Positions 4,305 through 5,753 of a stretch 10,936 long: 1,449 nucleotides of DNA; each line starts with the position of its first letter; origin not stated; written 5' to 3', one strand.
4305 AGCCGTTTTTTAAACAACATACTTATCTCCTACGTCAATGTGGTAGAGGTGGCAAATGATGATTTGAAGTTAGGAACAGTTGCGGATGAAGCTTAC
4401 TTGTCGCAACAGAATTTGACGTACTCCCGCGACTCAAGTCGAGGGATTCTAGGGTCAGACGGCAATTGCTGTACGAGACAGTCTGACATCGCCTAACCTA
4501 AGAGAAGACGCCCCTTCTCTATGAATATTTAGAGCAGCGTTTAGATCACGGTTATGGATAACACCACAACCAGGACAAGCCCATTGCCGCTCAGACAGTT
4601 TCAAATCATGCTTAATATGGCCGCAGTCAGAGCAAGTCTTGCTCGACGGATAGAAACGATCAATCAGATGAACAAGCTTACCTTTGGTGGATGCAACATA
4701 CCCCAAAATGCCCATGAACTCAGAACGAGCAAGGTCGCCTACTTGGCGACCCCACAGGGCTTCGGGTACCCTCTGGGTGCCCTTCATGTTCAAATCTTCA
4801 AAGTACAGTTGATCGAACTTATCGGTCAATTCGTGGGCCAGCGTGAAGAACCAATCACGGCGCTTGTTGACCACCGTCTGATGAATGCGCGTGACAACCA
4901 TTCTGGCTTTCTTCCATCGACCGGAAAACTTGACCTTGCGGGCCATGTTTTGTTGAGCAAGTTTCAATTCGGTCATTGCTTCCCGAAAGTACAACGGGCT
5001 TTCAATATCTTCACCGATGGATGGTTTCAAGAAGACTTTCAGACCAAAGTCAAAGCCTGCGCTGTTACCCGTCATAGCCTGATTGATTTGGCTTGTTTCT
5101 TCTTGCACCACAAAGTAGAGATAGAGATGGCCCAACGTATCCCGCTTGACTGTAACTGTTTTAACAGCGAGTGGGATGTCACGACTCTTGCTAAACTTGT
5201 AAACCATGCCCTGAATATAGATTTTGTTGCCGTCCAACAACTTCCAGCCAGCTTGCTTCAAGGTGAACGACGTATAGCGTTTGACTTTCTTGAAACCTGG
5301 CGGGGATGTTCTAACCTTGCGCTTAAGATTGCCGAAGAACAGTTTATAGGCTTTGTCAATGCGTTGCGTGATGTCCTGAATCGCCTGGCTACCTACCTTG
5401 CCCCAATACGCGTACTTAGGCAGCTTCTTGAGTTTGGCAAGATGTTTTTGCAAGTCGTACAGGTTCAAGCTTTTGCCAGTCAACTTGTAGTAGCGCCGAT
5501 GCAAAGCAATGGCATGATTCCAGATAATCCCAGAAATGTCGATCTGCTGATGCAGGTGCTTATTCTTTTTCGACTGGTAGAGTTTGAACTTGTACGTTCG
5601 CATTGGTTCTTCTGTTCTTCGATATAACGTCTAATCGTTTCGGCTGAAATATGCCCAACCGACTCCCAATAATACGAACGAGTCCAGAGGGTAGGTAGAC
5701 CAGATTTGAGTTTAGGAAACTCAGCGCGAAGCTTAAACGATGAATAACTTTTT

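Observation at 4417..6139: IS200/IS605-family element with intact TnpB but frameshifted TnpA, sitting at the head of the ABC importer operon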

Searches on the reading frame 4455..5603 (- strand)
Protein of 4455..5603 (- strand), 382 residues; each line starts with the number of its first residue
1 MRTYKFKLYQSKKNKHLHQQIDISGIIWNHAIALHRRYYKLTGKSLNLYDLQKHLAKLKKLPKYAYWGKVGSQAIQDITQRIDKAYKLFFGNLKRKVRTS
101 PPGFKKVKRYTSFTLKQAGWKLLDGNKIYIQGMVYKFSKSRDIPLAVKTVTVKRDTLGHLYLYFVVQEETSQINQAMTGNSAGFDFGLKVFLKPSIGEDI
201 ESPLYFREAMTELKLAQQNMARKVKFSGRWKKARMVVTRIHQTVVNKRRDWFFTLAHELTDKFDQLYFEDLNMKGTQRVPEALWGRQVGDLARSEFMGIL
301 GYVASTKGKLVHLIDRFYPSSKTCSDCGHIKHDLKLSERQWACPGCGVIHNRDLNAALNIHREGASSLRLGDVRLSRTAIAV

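Call 5: search_protein_families(library=pfam, proteins=[window:4455-5603:-], max_evalue=0.01)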
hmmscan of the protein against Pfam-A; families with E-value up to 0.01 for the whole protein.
window:4455-5603:- (382 aa): 2 families
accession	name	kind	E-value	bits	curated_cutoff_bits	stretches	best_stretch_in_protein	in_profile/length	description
PF07282.18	Cas12f1-like_TNB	-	1.4e-20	73.6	26.3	1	295-360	3-60/60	Cas12f1-like, TNB domain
PF01385.25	OrfB_IS605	-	1.1e-14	55.1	30.5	1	169-277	6-117/120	Probable transposase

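Call 8: find_encoding_contigs(protein=window:4455-5603:-, flank=10000, max_places=10)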
Protein window:4455-5603:- (382 aa): no gene with exactly this product is on record in the collection.

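Call 10: find_related_loci(query=window:4455-5603:-, collection=genome_contigs, flank=4000)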
Query window:4455-5603:- (382 aa) in genome_contigs; peptide patterns used: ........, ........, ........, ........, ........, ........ (x = any residue, [..] = any of these).
87 stretches matched a pattern; 30 encode a relative of the query (tblastn E <= 1e-3); 30 distinct loci.
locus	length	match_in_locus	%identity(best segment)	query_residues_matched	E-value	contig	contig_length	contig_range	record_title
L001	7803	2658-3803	80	1-382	0e+0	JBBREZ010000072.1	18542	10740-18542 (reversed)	MAG: Caldilineales bacterium isolate Co_metawrap_2541 Cmw_2541_k141_23756272_length_18542_cov_8.0000, whole genome shotg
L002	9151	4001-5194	76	1-382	0e+0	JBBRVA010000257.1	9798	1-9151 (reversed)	MAG: Caldilineales bacterium isolate La3_metabat2.059 La3_metabat2.059_K_379652_L_9798_cov_27.5090, whole genome shotgun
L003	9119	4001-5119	77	1-377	0e+0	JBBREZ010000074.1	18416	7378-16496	MAG: Caldilineales bacterium isolate Co_metawrap_2541 Cmw_2541_k141_22207053_length_18416_cov_8.0000, whole genome shotg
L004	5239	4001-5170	77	1-374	0e+0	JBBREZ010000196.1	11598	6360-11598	MAG: Caldilineales bacterium isolate Co_metawrap_2541 Cmw_2541_k141_18301144_length_11598_cov_6.9979, whole genome shotg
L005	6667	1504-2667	77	1-380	0e+0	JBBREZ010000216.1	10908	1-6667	MAG: Caldilineales bacterium isolate Co_metawrap_2541 Cmw_2541_k141_992132_length_10908_cov_7.9128, whole genome shotgun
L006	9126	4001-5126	65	1-377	6e-141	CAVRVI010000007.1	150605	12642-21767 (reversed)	MAG: uncultured Chloroflexia bacterium isolate MFD02242.bin.2.102 genome assembly, contig: contig_38003, whole genome sh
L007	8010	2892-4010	56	1-382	2e-135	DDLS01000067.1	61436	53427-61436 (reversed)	MAG TPA_asm: Cyanobacteria bacterium UBA2566 UBA2566_contig_1117, whole genome shotgun sequence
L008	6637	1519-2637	56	1-382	1e-135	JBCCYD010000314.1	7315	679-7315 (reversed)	MAG: Cyanobacteria bacterium P01_F01_bin.143 k141_2650217_length_7315_cov_12.1419, whole genome shotgun sequence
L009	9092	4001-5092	57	1-373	2e-135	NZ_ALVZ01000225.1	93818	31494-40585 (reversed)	Xenococcus sp. PCC 7305 scaffold_00225, whole genome shotgun sequence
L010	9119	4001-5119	55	1-382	3e-134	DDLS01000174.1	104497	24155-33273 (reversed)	MAG TPA_asm: Cyanobacteria bacterium UBA2566 UBA2566_contig_251, whole genome shotgun sequence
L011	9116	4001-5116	56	1-382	3e-133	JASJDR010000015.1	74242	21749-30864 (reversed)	MAG: Xenococcus sp. MO_188.B8 MO_188.c_188, whole genome shotgun sequence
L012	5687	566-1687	54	1-382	7e-129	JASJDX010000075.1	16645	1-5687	MAG: Pleurocapsa sp. MO_192.B19 MO_192.c_754, whole genome shotgun sequence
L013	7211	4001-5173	53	1-382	5e-129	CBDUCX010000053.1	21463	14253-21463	MAG TPA_asm: uncultured Pleurocapsa sp. isolate ERR2431958_binner13_Refined_38 genome assembly, contig: ERZ23878668.329,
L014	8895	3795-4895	54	1-374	5e-128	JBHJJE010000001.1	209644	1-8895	MAG: Mastigocoleus sp. isolate pac_S11C2856_1 S11Ck141_2062576, whole genome shotgun sequence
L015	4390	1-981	60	51-382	9e-130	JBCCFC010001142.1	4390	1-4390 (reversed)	MAG: Chloroflexota bacterium isolate P01_B01_bin.121 k141_3879076_length_4390_cov_9.0000, whole genome shotgun sequence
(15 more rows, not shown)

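Call 15: search_solved_structures(query=window:4455-5603:-, max_evalue=0.001, show_alignments=3)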
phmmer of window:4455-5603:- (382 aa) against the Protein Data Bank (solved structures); distinct sequences matched with E-value up to 0.001: 18.
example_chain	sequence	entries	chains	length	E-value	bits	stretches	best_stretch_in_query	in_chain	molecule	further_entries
9yyg_A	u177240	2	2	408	6.4e-53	183.2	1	4-372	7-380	AI-designed RNA-guided nuclease | AI-generated RNA-guided nuclease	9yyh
8bf8_A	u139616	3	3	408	1.9e-43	152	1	7-372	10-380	RNA-guided DNA endonuclease TnpB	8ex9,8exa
8h1j_A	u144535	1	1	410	1.9e-43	152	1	7-372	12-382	RNA-guided DNA endonuclease TnpB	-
8iaz_A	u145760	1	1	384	4.5e-19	71.8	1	3-361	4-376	Transposase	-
9b0l_P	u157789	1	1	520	4.6e-17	65.2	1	136-364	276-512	TnpB-like protein L79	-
9j09_A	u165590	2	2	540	5.6e-16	61.6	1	199-369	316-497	Transposase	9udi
9jfo_A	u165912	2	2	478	1.7e-14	56.7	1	240-361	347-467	LaTranC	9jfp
9jfq_A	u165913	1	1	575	2.3e-14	56.3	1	240-361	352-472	LaTranC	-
23vu_A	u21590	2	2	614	2.6e-08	36.4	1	319-363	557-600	UnCas12m4a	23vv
8hr5_A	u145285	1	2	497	1.1e-06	31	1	158-361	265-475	Transposase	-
9nzp_A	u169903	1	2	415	0.00012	24.3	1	173-363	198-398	IS200/IS605 family element transposase accessory protein TnpB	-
7wju_A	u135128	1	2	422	0.00054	22.2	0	302-361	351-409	OrfB_Zn_ribbon domain-containing protein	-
8j1j_A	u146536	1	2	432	0.00056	22.2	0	302-361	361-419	Transposase IS605 OrfB C-terminal domain-containing protein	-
8j12_A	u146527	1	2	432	0.00057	22.1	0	302-361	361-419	Transposase IS605 OrfB C-terminal domain-containing protein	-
8dzj_A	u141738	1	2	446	0.00062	22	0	302-361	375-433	OrfB_Zn_ribbon domain-containing protein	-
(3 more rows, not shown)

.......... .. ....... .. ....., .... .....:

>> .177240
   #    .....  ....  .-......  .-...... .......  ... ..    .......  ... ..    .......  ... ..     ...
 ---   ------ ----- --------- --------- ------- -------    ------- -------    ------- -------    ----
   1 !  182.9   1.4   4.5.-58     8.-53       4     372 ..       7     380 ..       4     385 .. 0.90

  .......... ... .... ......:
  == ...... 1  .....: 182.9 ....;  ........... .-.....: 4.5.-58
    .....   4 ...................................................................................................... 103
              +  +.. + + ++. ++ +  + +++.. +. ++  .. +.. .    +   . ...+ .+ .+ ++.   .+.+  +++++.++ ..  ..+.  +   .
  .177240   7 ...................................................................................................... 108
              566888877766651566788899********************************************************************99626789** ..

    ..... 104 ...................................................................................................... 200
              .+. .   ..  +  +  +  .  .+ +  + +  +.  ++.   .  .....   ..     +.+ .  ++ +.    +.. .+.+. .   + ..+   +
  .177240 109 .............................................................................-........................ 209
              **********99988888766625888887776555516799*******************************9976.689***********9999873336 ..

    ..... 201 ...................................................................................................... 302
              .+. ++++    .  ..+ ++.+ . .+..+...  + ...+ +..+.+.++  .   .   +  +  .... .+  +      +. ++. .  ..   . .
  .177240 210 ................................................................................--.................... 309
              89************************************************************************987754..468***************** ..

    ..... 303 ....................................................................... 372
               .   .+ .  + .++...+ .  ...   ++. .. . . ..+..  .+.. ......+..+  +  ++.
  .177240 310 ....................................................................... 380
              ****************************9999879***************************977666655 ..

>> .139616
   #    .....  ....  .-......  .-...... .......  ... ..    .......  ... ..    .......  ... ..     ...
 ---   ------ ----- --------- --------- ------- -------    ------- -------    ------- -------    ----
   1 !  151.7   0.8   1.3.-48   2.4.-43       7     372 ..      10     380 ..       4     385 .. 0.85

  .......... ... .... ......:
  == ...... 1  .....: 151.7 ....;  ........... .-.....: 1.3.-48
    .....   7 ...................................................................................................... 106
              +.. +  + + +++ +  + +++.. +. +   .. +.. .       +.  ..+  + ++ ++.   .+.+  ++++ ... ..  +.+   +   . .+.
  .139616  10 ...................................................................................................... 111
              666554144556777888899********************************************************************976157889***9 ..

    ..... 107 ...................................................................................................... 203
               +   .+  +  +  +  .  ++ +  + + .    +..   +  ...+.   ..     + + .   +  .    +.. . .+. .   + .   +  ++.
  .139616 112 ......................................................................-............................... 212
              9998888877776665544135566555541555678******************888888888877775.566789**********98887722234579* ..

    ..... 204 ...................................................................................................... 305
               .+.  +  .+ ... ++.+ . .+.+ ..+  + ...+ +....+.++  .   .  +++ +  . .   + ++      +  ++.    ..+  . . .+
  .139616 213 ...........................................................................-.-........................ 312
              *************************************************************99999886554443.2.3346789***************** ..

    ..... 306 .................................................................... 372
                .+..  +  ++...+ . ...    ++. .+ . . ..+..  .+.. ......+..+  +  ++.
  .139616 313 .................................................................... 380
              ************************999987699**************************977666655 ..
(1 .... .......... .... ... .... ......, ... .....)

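Call 52: find_homologous_proteins(query=window:4455-5603:-, max_evalue=1e-80)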
Query window:4455-5603:- (382 aa): 2953 proteins with E <= 1e-80 among 6677 candidates; the best 120 are listed.
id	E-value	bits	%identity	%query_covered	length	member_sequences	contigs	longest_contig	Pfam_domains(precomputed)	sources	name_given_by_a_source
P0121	9.3e-259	875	100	100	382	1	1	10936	PF01385.26,PF07282.19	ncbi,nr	ncbi:MAG: transposase [Chloroflexi bacterium]|nr:transposase [Chloroflexota bacterium]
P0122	7.6e-228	774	88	100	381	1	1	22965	PF01385.26,PF07282.19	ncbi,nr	ncbi:MAG: transposase [Chloroflexi bacterium]|nr:transposase [Chloroflexota bacterium]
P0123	1.8e-227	773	87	100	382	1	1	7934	PF01385.26,PF07282.19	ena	-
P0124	1.8e-222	756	87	100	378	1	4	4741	PF01385.26,PF07282.19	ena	-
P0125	5.3e-222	755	87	100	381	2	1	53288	PF01385.26,PF07282.19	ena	-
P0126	5.6e-222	754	87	100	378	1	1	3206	PF01385.26,PF07282.19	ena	-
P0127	1.1e-220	750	86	100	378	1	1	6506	PF01385.26,PF07282.19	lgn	-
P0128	3.9e-220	748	86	100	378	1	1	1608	PF01385.26,PF07282.19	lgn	-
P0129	7.3e-220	747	87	99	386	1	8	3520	PF01385.26,PF07282.19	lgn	-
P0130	8.2e-220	747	87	99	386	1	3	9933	PF01385.26,PF07282.19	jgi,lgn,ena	-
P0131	3.1e-219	745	86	100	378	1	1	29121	PF01385.26,PF07282.19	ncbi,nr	ncbi:MAG: RNA-guided endonuclease TnpB family protein [Chloroflexi bacterium]|nr:RNA-guided endonucl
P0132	5.8e-219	745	86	99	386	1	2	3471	PF01385.26,PF07282.19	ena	-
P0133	8.3e-219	744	86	99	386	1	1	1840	PF01385.26,PF07282.19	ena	-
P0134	8.6e-215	731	84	100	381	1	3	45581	PF01385.26,PF07282.19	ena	-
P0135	1.4e-214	730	84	100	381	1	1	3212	PF01385.26,PF07282.19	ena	-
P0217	1.7e-188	644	75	98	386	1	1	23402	PF01385.26,PF07282.19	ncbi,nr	ncbi:MAG: RNA-guided endonuclease TnpB family protein [Chloroflexi bacterium]|nr:RNA-guided endonucl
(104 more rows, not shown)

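Call 54: find_encoding_contigs(protein=P0123, flank=3000, max_places=3)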
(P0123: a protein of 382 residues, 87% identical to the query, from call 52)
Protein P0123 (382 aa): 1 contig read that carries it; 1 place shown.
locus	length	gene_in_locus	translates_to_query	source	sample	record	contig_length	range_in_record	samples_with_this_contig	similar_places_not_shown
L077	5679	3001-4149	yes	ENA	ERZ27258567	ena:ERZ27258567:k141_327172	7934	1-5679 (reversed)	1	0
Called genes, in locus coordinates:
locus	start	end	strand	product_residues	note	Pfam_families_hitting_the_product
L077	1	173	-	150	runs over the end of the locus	-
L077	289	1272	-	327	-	PF18765:Polbeta (weak)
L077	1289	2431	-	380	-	PF01408:GFO_IDH_MocA, PF22725:GFO_IDH_MocA_C3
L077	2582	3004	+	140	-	PF01797:Y1_Tnp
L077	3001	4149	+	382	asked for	PF01385:OrfB_IS605, PF07282:Cas12f1-like_TNB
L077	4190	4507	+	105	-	PF13470:PIN_3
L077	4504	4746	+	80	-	PF05534:HicB (weak)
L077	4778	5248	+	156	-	PF00583:Acetyltransf_1, PF13673:Acetyltransf_10 (faint), PF13508:Acetyltransf_7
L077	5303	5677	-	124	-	?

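Call 55: find_encoding_contigs(protein=P0122, flank=3000, max_places=3)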
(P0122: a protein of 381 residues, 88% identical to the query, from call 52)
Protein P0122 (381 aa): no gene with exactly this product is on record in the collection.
